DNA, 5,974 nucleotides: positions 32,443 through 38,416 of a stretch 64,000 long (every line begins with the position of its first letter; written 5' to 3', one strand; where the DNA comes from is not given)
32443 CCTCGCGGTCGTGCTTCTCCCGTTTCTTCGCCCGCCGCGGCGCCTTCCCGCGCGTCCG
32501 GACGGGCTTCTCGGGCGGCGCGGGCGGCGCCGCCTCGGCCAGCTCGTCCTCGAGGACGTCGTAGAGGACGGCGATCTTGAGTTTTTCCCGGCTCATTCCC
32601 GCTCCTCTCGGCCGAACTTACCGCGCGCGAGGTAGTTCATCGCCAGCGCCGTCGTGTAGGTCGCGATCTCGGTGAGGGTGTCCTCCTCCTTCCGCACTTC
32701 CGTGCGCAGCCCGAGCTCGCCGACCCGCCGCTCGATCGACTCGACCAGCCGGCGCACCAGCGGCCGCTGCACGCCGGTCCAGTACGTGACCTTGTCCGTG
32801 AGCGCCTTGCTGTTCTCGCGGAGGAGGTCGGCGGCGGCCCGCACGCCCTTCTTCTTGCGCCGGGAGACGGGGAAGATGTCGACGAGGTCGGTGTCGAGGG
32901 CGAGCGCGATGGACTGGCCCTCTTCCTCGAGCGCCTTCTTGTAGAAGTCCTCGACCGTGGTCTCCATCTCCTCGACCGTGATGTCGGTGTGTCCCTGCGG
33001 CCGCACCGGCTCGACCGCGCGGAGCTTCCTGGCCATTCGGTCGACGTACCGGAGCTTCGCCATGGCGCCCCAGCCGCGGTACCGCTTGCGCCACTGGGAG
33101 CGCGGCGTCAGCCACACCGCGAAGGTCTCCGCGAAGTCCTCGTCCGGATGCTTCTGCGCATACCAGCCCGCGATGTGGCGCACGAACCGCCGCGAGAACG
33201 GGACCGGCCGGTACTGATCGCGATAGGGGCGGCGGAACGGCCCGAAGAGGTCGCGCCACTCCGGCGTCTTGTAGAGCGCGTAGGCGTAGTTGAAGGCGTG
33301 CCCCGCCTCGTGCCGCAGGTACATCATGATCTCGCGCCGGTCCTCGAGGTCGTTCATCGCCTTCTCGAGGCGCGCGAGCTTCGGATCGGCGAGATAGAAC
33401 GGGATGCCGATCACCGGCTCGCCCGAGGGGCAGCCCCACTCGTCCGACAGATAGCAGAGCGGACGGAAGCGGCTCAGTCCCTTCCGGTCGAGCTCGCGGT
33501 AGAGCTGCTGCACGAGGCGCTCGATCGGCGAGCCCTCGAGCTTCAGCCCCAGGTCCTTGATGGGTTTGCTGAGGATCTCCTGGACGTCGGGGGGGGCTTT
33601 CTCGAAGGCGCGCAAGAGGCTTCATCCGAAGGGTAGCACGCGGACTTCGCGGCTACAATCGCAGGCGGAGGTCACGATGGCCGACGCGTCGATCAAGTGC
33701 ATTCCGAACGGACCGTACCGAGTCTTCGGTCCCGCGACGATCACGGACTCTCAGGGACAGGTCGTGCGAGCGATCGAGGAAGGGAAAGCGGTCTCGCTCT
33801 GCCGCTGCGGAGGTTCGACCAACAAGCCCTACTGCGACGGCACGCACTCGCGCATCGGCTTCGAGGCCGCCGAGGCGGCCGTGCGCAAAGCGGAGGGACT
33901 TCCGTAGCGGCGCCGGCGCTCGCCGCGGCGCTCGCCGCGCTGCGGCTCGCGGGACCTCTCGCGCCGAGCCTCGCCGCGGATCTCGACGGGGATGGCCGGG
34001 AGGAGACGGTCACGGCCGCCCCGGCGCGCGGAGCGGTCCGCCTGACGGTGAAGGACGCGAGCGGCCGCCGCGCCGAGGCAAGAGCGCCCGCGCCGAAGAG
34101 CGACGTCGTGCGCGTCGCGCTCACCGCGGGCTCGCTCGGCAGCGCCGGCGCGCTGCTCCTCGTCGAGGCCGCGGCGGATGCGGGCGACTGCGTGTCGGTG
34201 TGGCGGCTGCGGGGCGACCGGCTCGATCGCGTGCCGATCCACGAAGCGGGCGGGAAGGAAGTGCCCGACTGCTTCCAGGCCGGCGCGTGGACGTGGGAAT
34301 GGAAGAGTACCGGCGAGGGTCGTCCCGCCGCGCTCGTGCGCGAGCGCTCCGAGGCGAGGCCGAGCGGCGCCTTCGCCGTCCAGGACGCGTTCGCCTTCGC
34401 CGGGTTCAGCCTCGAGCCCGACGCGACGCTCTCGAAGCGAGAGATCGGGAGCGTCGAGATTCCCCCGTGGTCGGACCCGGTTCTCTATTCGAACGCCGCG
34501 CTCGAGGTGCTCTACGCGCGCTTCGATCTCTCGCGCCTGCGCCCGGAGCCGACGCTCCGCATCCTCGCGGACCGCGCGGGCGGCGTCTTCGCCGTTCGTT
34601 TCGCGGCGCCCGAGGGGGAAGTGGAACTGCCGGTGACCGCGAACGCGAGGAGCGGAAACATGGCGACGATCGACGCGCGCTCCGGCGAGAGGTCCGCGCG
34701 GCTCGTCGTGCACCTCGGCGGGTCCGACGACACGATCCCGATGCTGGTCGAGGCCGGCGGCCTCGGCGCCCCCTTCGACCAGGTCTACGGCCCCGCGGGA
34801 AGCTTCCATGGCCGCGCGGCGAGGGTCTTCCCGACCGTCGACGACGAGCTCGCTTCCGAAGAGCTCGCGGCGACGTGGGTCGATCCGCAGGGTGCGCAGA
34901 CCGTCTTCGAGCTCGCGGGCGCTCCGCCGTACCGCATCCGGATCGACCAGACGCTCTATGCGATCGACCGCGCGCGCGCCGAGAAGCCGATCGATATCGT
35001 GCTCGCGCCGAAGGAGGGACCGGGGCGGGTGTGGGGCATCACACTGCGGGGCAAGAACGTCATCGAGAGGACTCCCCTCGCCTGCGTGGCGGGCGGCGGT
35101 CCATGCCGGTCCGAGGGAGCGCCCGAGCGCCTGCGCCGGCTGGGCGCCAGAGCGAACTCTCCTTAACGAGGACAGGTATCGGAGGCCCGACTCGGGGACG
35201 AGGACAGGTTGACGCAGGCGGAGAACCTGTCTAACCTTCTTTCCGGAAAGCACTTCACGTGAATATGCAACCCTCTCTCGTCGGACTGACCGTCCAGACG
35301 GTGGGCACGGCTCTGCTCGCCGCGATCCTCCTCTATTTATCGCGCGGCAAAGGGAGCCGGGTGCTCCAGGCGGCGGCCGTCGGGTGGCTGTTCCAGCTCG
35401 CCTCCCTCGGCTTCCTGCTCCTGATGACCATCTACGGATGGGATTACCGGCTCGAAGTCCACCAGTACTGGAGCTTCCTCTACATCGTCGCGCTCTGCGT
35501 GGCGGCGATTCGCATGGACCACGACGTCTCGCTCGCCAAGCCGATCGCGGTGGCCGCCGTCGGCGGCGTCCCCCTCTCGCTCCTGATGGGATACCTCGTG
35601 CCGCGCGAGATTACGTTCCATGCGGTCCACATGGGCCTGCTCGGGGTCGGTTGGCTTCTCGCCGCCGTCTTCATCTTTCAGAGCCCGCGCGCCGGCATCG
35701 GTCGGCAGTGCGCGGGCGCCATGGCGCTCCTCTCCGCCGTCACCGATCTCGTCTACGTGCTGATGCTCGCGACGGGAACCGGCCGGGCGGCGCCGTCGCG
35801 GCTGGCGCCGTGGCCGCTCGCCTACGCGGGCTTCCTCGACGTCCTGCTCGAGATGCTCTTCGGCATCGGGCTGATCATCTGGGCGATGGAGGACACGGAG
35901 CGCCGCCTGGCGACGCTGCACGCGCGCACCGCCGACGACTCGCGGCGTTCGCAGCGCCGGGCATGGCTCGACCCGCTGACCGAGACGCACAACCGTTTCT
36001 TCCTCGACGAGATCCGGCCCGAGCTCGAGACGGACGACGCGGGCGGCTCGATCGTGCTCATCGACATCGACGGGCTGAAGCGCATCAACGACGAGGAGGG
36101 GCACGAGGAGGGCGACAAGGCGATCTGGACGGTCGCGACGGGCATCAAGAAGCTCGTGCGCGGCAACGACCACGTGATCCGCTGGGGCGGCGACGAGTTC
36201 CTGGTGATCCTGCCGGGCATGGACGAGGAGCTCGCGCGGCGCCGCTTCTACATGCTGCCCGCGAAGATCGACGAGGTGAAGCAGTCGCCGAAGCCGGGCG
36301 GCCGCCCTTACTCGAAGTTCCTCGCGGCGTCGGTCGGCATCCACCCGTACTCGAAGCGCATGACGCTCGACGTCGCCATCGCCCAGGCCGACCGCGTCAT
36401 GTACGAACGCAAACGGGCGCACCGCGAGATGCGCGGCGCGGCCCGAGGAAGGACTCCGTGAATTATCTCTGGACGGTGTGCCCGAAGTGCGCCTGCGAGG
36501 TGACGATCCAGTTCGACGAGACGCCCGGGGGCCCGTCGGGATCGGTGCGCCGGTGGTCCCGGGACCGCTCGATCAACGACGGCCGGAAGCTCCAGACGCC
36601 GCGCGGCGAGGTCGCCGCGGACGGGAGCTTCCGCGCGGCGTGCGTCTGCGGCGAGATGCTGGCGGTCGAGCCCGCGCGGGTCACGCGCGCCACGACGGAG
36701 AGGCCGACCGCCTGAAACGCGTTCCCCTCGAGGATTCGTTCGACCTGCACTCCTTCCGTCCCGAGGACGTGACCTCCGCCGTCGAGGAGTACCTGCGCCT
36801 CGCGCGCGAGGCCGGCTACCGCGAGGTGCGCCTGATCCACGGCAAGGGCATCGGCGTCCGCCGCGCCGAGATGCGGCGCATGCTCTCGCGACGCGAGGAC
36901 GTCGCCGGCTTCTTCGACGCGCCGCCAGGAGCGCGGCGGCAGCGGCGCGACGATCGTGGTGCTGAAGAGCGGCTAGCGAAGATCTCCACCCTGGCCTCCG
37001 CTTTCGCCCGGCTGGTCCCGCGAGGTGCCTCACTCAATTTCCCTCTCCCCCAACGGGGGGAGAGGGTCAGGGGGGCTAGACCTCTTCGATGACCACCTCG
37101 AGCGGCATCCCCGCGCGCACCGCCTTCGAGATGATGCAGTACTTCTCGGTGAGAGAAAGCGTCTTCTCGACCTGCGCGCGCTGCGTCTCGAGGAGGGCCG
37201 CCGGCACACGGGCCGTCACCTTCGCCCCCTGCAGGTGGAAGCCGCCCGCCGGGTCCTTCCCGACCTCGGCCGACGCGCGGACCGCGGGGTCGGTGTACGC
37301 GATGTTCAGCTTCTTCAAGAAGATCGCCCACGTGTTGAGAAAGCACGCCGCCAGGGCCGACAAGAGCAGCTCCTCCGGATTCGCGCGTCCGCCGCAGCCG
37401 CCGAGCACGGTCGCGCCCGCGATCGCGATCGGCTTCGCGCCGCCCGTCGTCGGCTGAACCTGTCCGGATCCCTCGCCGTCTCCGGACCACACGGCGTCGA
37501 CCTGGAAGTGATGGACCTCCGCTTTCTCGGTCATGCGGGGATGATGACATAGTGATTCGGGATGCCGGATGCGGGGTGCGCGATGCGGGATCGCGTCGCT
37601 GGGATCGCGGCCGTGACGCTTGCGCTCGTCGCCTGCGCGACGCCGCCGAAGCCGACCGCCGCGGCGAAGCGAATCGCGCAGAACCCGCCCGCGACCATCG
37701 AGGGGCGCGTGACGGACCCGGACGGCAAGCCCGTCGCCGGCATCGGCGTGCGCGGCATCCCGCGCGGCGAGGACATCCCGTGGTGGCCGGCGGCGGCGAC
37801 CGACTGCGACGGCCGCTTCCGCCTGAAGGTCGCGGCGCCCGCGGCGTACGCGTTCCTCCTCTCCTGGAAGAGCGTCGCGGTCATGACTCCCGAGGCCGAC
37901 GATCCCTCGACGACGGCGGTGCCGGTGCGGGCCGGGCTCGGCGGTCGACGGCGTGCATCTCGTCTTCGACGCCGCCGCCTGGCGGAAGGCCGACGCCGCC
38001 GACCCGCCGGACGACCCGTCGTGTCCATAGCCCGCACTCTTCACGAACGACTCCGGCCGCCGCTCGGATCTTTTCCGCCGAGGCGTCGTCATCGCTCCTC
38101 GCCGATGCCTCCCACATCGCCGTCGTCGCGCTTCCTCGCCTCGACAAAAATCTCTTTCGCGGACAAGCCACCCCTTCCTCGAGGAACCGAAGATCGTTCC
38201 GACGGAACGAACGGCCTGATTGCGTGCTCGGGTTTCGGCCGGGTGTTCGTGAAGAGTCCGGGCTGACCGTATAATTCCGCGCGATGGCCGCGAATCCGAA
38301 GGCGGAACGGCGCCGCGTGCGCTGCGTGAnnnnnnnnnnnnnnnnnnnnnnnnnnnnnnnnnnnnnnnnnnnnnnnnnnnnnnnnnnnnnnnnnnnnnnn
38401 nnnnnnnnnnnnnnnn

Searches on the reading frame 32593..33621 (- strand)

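Call 38: search_protein_families(library=pfam, proteins=[window:32593-33621:-], max_evalue=0.01)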
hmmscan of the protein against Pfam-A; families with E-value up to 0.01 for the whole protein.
window:32593-33621:- (342 aa): 2 families
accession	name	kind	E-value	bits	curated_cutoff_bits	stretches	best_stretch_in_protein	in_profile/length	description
PF15887.11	Peptidase_Mx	-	1.7e-08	34.7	27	1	87-172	77-165/236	Putative zinc-binding metallo-peptidase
PF19551.4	DUF6074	-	0.01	16.5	27.2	0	248-292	6-47/83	Family of unknown function (DUF6074)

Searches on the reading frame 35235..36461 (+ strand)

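Call 66: search_protein_families(library=pfam, proteins=[window:35235-36461:+], max_evalue=0.001)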
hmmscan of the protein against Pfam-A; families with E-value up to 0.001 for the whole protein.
window:35235-36461:+ (408 aa): 1 family
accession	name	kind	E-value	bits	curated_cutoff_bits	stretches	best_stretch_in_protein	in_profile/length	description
PF00990.26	GGDEF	-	1e-28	100.5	23.8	1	243-398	1-160/161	Diguanylate cyclase, GGDEF domain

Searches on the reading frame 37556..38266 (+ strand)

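Call 38: search_protein_families(library=pfam, proteins=[window:37556-38266:+], max_evalue=0.01)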
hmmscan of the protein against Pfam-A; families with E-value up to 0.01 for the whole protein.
window:37556-38266:+ (236 aa): 1 family
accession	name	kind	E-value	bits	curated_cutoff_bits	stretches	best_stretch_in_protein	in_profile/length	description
PF13620.12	CarboxypepD_reg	-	3.3e-05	24.6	32.3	1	47-99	1-51/82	Carboxypeptidase regulatory-like domain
